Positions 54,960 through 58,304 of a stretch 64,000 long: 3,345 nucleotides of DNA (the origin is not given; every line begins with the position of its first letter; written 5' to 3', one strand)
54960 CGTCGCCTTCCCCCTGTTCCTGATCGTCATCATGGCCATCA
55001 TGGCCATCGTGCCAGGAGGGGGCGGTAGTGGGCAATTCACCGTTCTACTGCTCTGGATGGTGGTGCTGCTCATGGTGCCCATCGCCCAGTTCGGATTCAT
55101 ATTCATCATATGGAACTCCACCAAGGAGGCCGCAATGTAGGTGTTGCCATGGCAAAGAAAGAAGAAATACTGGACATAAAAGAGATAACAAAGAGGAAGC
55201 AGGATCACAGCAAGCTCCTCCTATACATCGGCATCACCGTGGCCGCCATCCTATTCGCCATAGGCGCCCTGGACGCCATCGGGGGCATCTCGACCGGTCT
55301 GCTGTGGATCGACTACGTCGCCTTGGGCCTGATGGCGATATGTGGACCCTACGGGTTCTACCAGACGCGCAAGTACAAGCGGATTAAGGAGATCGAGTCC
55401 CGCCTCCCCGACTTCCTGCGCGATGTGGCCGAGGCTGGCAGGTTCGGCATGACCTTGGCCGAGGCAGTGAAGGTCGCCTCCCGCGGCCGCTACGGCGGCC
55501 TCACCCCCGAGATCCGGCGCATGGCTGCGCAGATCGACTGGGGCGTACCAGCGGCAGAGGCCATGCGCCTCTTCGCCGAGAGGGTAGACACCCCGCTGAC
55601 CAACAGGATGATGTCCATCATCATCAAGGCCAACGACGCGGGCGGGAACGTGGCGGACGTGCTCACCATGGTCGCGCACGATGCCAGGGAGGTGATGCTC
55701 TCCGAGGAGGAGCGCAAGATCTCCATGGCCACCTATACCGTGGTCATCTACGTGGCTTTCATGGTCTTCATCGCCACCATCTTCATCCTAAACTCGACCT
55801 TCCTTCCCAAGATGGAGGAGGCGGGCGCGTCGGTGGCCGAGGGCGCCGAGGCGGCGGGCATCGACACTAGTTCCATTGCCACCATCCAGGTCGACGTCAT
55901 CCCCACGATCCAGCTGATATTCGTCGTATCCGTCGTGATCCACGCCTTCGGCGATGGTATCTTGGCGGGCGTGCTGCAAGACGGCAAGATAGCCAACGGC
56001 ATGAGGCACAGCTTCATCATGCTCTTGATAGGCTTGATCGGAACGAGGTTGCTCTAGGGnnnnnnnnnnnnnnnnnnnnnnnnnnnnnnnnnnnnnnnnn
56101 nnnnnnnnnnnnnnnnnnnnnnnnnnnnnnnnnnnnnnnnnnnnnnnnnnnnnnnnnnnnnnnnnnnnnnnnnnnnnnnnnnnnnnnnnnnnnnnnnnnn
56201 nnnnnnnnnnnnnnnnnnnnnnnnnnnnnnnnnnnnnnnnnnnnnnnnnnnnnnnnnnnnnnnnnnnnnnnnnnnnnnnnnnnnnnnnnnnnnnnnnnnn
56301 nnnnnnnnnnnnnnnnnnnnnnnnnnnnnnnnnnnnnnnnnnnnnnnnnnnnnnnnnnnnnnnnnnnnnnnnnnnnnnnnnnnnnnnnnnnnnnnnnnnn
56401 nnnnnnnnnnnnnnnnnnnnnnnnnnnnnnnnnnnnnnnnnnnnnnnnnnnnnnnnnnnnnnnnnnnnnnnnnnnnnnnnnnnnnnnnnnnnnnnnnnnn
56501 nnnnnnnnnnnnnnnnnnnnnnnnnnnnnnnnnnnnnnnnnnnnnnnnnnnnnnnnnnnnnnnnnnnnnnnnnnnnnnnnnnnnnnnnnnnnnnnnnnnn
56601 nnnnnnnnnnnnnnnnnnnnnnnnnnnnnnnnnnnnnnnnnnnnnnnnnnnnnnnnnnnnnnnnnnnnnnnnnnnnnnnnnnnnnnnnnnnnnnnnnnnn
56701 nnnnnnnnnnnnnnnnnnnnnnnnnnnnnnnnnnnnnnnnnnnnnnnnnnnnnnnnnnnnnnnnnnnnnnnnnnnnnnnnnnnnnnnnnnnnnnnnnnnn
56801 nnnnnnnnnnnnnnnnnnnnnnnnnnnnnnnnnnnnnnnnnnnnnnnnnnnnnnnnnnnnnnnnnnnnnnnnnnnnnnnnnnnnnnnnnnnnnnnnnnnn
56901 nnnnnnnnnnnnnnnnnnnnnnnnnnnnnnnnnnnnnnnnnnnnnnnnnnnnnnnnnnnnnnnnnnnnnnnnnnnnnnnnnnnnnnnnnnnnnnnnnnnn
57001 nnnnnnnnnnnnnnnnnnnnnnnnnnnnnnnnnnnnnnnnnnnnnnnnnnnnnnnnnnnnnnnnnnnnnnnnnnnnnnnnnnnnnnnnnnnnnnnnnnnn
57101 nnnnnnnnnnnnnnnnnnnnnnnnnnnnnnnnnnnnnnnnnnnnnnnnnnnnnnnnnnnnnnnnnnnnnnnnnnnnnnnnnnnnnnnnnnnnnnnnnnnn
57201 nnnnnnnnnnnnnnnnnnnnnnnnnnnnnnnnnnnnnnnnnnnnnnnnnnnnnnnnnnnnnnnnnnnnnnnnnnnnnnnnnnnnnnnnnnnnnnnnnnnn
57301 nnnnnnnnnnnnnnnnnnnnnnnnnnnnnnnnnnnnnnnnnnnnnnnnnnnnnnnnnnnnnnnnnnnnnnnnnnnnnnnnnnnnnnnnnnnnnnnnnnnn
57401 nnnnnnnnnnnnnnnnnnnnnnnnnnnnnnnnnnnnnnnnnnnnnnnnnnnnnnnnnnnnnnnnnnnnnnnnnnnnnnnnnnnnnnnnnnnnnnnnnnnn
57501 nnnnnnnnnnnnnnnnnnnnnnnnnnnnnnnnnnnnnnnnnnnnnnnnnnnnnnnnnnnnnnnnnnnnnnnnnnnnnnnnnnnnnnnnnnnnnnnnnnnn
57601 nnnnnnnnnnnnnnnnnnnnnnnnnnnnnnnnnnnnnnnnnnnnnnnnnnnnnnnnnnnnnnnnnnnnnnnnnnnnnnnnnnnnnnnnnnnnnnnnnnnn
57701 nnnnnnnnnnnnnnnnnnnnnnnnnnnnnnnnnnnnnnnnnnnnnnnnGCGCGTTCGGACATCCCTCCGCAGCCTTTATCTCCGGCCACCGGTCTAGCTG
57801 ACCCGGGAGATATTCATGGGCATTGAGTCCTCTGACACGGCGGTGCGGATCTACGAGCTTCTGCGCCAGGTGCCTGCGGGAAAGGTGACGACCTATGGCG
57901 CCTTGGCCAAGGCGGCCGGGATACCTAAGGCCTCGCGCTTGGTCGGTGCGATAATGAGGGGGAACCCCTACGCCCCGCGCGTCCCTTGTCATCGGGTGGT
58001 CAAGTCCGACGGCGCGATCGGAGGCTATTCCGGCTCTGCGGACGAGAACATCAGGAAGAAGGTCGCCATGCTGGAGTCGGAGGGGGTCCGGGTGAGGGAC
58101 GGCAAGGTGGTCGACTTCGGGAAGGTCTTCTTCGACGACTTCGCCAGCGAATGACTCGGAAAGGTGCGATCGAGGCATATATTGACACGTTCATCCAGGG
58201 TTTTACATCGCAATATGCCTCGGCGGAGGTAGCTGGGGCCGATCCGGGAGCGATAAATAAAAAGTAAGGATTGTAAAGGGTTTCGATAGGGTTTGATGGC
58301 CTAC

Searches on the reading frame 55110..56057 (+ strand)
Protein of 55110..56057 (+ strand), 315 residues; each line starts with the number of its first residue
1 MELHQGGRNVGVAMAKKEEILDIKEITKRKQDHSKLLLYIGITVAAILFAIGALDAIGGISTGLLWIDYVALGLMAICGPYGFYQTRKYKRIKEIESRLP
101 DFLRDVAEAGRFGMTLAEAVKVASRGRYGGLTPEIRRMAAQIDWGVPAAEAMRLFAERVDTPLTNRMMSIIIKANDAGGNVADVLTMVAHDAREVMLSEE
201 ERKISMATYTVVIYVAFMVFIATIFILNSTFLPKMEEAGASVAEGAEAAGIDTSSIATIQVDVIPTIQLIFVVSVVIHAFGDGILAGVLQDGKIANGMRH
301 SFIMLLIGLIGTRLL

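Call 9: search_protein_families(library=pfam, proteins=[window:55110-56057:+], max_evalue=0.001)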
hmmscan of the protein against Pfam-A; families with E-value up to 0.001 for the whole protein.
window:55110-56057:+ (315 aa): 1 family
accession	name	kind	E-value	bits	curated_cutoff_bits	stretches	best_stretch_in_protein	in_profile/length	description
PF00482.28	T2SSF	-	3.7e-19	69.4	25.2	1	102-227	1-123/125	Type II secretion system (T2SS), protein F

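Call 37: search_protein_families(library=ncbifam, proteins=[window:55110-56057:+], max_evalue=0.01)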
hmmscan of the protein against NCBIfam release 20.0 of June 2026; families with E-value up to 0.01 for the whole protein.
window:55110-56057:+ (315 aa): 7 families
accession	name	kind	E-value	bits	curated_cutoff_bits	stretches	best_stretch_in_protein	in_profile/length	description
NF004705.1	PRK06041.1-3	equivalog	1.1e-16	60.9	400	1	14-307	172-446/465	archaellar assembly protein ArlJ/FlaJ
NF004704.2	PRK06041.1-2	equivalog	5e-13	48.6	550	1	27-311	259-542/555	archaellar assembly protein ArlJ/FlaJ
NF046075.1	UpsF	equivalog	1.5e-10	40.4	400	1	65-255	281-437/484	membrane pilin protein UpsF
NF004703.2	PRK06041.1-1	equivalog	2.5e-10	39.3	570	1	33-278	230-475/525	archaellar assembly protein ArlJ/FlaJ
NF053673.1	bindosome_BasF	exception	2.6e-07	29.6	1300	1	34-294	368-623/656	bindosome assembly system membrane anchoring protein BasF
NF041012.2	T4P_ComGB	equivalog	0.00014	21.3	240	1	102-278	6-166/332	competence type IV pilus assembly protein ComGB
NF047839.1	PspM_Rv2743c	equivalog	0.0069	16.3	80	0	116-149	146-179/220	phage shock envelope stress response protein PspM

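Call 80: find_homologous_proteins(query=window:55110-56057:+, max_evalue=1e-20)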
Query window:55110-56057:+ (315 aa): 2144 proteins with E <= 1e-20 among 8000 candidates; the best 120 are listed.
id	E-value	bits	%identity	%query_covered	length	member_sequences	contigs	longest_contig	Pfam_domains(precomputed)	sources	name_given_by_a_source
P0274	2.1e-187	640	100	96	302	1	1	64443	PF00482.29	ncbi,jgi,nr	ncbi:MAG: type II secretion system F family protein [Methanomassiliicoccales archaeon]|jgi:flagellar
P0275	4.6e-186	635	99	96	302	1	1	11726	PF00482.29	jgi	jgi:archaeal flagellar protein FlaJ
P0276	2.5e-177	607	94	96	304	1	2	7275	PF00482.29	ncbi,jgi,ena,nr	ncbi:MAG TPA: type II secretion system F family protein [Methanomassiliicoccales archaeon]|nr:type I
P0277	2.4e-171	587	91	96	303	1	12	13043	PF00482.29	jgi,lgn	jgi:flagellar protein FlaJ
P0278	3.5e-171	586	92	96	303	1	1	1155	PF00482.29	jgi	-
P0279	9.0e-171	585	91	96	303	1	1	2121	PF00482.29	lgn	-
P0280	9.2e-171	585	91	96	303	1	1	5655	PF00482.29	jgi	jgi:flagellar protein FlaJ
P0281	6.5e-170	582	90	96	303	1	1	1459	PF00482.29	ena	-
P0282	6.8e-170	582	91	96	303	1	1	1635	PF00482.29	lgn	-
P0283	8.1e-170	582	91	96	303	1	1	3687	PF00482.29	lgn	-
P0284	1.5e-169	581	90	96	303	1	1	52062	PF00482.29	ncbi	-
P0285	1.9e-169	581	90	96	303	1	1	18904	PF00482.29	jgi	-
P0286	2.0e-169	581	90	96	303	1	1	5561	PF00482.29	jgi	-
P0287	2.2e-169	580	90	96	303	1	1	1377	PF00482.29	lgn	-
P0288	3.4e-169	580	90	96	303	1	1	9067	PF00482.29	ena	-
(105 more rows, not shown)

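Call 81: find_encoding_contigs(protein=P0274, flank=10000, max_places=3)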
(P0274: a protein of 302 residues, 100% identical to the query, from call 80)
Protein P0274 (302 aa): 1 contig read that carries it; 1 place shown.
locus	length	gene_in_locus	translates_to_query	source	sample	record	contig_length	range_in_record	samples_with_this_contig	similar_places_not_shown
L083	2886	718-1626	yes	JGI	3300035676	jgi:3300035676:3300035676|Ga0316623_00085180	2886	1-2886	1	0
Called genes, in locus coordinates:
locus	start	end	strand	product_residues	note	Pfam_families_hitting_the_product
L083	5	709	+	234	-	PF00482:T2SSF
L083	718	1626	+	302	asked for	PF00482:T2SSF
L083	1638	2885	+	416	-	?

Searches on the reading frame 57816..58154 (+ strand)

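Call 9: search_protein_families(library=pfam, proteins=[window:57816-58154:+], max_evalue=0.001)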
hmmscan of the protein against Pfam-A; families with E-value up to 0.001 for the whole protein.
window:57816-58154:+ (112 aa): 1 family
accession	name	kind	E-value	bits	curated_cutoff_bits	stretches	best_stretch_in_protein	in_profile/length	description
PF01035.26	DNA_binding_1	-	4.7e-28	97.3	27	1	10-91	4-81/81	6-O-methylguanine DNA methyltransferase, DNA binding domain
